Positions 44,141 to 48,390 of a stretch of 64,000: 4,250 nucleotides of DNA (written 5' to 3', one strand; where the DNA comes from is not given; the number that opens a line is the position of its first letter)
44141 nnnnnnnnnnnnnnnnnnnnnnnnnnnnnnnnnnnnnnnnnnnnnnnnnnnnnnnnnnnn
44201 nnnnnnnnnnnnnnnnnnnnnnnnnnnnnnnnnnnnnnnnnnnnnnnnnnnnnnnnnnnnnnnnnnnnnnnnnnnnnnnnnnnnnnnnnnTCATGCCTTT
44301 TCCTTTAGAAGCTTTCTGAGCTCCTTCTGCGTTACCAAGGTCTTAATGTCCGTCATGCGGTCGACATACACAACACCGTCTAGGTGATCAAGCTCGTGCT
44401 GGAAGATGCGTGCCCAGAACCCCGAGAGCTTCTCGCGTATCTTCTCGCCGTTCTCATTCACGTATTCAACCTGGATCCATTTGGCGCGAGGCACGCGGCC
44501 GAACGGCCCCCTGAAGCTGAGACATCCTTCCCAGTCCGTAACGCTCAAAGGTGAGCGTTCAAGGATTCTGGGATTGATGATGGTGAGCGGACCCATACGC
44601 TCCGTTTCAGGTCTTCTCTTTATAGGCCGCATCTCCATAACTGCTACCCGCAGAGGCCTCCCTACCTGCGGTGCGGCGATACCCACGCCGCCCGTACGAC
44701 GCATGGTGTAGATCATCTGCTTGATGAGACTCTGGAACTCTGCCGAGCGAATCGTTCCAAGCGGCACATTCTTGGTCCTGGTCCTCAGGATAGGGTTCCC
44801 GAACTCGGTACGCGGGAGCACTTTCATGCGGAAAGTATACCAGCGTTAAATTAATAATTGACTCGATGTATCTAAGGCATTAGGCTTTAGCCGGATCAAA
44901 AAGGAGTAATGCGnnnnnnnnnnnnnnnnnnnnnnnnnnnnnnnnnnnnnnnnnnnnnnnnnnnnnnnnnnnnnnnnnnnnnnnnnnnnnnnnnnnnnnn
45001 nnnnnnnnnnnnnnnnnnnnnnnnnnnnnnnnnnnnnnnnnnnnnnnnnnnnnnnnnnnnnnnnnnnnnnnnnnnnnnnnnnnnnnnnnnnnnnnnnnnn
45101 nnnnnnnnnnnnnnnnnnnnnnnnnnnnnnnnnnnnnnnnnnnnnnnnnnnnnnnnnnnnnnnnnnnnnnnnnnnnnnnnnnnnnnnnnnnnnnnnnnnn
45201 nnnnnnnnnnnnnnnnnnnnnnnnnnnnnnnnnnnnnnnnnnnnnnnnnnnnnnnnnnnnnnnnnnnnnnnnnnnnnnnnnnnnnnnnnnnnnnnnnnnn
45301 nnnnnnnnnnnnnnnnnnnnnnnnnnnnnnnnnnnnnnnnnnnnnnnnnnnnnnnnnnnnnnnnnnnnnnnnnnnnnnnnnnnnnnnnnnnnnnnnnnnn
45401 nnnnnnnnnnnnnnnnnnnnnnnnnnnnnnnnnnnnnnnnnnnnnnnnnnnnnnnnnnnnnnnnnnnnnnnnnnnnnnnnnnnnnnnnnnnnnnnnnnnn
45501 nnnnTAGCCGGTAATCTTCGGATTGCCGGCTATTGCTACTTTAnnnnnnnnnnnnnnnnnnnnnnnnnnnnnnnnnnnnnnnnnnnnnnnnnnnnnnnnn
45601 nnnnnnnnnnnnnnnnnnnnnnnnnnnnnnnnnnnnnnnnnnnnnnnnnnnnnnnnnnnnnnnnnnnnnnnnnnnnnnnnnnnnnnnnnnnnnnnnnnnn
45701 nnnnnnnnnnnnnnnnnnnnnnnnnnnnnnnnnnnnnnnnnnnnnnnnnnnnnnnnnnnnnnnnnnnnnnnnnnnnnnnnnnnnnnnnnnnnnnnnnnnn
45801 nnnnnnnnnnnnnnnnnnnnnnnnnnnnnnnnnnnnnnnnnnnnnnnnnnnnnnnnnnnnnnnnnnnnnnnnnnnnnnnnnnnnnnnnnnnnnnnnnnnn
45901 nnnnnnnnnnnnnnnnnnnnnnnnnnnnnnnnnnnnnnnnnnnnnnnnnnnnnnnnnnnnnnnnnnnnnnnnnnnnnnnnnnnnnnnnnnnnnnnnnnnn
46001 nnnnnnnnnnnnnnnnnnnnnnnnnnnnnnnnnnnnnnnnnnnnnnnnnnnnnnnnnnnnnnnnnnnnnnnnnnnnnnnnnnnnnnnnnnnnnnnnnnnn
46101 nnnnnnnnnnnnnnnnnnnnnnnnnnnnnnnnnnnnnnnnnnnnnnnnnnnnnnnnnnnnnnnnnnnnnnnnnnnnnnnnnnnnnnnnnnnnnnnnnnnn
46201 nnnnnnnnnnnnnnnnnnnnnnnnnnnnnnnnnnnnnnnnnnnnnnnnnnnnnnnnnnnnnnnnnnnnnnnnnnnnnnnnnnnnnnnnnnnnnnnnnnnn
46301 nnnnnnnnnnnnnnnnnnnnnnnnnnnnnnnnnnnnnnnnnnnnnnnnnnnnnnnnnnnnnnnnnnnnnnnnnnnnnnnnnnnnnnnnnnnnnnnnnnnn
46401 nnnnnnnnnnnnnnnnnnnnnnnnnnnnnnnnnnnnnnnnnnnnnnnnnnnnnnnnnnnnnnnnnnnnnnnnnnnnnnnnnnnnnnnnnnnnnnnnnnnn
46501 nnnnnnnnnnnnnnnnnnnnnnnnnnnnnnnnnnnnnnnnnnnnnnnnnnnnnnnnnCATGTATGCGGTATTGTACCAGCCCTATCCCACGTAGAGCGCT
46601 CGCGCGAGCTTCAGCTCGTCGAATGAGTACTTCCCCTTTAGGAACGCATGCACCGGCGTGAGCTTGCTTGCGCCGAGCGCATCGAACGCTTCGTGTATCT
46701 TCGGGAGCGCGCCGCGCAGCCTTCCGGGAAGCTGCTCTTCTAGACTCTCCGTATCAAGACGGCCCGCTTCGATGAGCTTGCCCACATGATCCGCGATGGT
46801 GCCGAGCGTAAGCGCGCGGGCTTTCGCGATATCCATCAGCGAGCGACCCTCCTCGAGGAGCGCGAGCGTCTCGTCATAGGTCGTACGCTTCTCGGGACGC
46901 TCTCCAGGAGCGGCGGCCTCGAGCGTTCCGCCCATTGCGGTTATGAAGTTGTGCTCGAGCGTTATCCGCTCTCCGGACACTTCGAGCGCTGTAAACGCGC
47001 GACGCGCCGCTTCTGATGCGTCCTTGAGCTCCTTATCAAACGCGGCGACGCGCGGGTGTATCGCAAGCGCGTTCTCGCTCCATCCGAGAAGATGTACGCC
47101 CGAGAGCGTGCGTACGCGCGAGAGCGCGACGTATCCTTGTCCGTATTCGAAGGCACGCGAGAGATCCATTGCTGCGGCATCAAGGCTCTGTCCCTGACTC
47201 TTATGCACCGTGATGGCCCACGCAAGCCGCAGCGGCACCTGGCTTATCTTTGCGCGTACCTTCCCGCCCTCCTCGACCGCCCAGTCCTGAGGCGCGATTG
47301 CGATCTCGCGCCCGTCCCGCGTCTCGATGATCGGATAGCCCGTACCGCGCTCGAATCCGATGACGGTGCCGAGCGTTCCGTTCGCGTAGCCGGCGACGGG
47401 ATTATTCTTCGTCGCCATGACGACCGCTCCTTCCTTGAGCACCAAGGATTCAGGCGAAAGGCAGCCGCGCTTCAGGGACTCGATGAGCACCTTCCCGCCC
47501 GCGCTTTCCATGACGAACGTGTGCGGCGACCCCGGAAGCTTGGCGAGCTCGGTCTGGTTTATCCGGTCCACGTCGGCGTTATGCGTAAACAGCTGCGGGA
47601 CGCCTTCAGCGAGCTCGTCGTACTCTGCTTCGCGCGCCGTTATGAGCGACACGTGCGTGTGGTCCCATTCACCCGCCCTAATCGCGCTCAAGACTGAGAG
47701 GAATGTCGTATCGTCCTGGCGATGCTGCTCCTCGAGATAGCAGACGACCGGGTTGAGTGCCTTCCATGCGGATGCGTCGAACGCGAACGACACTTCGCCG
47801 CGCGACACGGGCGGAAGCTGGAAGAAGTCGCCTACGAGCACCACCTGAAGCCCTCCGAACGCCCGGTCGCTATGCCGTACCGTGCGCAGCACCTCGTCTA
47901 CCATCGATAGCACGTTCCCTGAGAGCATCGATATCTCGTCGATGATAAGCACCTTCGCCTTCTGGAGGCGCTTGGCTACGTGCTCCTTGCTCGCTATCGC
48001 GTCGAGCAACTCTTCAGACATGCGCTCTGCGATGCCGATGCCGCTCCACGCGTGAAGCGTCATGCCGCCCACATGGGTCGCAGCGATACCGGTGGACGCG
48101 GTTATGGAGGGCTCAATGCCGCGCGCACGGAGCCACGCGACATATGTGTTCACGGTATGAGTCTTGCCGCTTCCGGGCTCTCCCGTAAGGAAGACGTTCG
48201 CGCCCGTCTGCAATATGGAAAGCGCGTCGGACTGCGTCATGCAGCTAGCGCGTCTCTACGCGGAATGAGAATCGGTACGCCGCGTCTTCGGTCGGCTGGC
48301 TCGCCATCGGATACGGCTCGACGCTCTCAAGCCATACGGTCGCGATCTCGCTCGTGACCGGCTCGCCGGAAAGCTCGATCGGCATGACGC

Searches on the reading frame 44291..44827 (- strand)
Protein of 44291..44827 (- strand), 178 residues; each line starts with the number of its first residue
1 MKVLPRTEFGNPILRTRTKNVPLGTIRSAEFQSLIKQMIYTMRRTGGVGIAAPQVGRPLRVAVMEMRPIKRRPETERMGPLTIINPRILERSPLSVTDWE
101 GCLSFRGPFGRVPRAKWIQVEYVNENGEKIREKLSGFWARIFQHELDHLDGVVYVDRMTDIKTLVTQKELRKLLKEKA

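Call 12: search_protein_families(library=pfam, proteins=[window:44291-44827:-], max_evalue=0.001)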
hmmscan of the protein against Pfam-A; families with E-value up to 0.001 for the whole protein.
window:44291-44827:- (178 aa): 1 family
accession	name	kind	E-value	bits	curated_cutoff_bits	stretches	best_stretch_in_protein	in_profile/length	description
PF01327.26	Pep_deformylase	-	2.5e-47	160.8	22.8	1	8-162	6-154/156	Polypeptide deformylase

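Call 61: search_protein_families(library=ncbifam, proteins=[window:44291-44827:-], max_evalue=0.001)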
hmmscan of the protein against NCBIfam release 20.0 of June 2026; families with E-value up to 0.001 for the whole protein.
window:44291-44827:- (178 aa): 6 families
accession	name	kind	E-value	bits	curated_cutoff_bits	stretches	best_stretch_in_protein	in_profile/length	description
NF001159.1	PRK00150.1-3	subfamily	1.4e-46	158.1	125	1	4-172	3-164/167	peptide deformylase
TIGR00079.1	pept_deformyl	equivalog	7.3e-36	123.2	103.95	1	11-170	9-159/161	peptide deformylase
NF009483.0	PRK12846.1-4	equivalog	1.1e-25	90.4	267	1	1-168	1-166/193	peptide deformylase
NF009484.0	PRK12846.1-5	equivalog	2e-23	83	190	1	1-163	1-152/165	peptide deformylase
NF011189.0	PRK14595.1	equivalog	1.7e-17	63.6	232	1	28-171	25-156/162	peptide deformylase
NF006670.0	PRK09218.1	equivalog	5.6e-16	58.8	162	1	42-153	36-135/136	peptide deformylase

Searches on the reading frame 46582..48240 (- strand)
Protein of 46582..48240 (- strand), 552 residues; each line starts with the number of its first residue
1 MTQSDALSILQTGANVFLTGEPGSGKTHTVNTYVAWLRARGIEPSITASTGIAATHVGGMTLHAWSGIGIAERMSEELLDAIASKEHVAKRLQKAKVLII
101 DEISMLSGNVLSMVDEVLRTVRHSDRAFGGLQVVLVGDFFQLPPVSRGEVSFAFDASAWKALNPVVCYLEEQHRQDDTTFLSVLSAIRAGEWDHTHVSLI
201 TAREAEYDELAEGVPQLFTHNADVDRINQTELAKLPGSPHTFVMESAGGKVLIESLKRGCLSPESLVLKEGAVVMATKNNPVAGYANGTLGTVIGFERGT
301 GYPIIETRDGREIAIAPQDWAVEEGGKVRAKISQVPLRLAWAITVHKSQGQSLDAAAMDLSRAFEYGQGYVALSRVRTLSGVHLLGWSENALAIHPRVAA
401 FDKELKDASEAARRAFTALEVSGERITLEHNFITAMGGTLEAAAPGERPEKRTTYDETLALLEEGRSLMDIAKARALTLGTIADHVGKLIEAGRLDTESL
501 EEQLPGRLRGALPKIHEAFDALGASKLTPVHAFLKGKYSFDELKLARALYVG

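Call 12: search_protein_families(library=pfam, proteins=[window:46582-48240:-], max_evalue=0.001)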
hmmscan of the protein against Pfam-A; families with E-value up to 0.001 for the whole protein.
window:46582-48240:- (552 aa): 12 families
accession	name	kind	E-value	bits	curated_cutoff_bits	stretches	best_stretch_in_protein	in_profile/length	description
PF05970.20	PIF1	-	3.6e-33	115.4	25.9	1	11-188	20-213/223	PIF1-like helicase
PF13604.12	AAA_30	-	4.7e-17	62.8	27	1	3-193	6-174/191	AAA domain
PF14493.12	HTH_40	-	2.5e-15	56.9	27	1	454-547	1-89/89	Helix-turn-helix domain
PF13245.12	AAA_19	-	1.2e-14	55.1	25.1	1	5-146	3-133/134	AAA domain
PF13401.12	AAA_22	-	9.6e-11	42.5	27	1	13-137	5-122/130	AAA domain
PF21530.3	Pif1_2B_dom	-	1.3e-06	28.4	23.9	1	253-296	3-47/47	DNA helicase Pif1, 2B domain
PF07728.20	AAA_5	-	6.9e-05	23.3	22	1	15-118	1-90/139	AAA domain (dynein-related subfamily)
PF20720.3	nSTAND3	-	0.00014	22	27.2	1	5-45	9-49/155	Novel STAND NTPase 3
PF03266.21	NTPase_1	-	0.00016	22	23.9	0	15-42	1-28/168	NTPase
PF00270.35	DEAD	-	0.00038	20.7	26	0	3-29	4-30/167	DEAD/DEAH box helicase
PF13191.12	AAA_16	-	0.00096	20.1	32.6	0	13-90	22-94/167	AAA ATPase domain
PF02689.20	Herpes_Helicase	-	0.00097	17.7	27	0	342-377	732-769/808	Helicase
